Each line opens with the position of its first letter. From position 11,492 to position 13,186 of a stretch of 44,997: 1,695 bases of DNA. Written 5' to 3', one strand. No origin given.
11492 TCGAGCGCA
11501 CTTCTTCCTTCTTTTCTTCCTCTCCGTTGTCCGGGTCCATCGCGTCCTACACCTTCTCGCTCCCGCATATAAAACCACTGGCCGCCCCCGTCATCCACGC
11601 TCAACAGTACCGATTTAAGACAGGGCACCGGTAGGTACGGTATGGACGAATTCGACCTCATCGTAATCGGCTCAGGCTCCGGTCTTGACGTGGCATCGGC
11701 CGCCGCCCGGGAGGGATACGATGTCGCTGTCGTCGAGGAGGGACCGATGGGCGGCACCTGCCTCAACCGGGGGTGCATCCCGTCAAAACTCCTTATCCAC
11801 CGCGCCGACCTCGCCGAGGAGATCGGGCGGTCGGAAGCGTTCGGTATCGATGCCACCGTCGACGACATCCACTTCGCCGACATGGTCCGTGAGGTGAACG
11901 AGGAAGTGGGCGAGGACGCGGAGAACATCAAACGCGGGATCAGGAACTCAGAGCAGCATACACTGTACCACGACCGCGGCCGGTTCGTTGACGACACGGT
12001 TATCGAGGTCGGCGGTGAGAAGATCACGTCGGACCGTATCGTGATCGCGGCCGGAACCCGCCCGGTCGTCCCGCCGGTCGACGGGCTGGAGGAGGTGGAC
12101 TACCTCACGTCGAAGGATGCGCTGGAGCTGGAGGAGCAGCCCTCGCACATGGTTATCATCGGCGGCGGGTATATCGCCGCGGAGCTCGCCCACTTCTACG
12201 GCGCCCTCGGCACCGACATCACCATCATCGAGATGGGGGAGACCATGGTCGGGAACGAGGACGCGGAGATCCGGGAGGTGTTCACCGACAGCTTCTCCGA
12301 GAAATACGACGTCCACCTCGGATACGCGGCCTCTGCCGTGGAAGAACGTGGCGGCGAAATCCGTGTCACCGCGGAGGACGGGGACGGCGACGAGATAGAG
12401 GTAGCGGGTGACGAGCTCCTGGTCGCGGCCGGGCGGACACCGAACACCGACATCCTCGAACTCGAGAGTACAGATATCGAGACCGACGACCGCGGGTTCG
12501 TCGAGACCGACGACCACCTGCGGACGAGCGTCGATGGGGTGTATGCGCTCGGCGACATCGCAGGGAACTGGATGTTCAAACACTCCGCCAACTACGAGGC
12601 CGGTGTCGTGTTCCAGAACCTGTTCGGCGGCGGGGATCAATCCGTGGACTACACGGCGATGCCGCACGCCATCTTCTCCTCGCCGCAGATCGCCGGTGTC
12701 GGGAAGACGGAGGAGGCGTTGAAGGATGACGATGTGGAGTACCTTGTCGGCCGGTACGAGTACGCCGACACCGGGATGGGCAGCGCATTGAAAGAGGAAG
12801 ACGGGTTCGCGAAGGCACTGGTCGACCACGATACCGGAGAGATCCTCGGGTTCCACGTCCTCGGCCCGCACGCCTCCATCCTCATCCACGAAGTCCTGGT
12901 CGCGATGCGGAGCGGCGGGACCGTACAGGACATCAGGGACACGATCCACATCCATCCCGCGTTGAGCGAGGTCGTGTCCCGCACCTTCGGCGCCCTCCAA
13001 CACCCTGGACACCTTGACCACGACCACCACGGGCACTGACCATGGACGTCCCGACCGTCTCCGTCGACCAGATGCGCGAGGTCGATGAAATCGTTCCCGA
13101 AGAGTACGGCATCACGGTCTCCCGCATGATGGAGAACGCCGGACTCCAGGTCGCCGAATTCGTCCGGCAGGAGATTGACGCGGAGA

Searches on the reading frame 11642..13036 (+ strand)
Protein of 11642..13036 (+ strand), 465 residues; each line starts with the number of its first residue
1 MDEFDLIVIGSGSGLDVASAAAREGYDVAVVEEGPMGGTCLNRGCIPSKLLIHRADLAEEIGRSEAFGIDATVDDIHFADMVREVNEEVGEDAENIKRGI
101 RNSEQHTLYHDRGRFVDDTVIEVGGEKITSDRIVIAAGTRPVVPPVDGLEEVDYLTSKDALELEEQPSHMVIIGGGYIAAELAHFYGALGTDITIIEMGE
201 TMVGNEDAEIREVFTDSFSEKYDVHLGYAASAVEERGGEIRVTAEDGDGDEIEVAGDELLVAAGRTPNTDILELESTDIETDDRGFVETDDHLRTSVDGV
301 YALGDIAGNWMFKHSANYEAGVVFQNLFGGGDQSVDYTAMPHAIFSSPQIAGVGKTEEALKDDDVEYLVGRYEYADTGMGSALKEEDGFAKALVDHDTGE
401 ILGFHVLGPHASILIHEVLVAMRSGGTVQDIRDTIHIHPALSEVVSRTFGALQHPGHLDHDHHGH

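Call 44: search_protein_families(library=pfam, proteins=[window:11642-13036:+], max_evalue=0.001)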
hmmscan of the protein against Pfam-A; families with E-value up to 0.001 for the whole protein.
window:11642-13036:+ (465 aa): 6 families
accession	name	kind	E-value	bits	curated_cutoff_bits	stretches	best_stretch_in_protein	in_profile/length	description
PF07992.20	Pyr_redox_2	-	3e-58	198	26.1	1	4-319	1-290/291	Pyridine nucleotide-disulphide oxidoreductase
PF02852.28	Pyr_redox_dim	-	1.1e-29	103.2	25.3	1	340-446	1-107/110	Pyridine nucleotide-disulphide oxidoreductase, dimerisation domain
PF00070.33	Pyr_redox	-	2.6e-17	63.6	22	1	169-245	1-80/82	Pyridine nucleotide-disulphide oxidoreductase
PF13738.12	Pyr_redox_3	-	3.8e-11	43.2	30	1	120-304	115-305/305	Pyridine nucleotide-disulphide oxidoreductase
PF01134.28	GIDA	-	1.2e-05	25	22.1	1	5-139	1-150/391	Glucose inhibited division protein A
PF13434.12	Lys_Orn_oxgnase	-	0.00057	19.6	21.3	0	126-185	144-206/339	L-lysine 6-monooxygenase/L-ornithine 5-monooxygenase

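Call 52: find_encoding_contigs(protein=window:11642-13036:+, flank=4000, max_places=10)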
Protein window:11642-13036:+ (465 aa): no gene with exactly this product is on record in the collection.
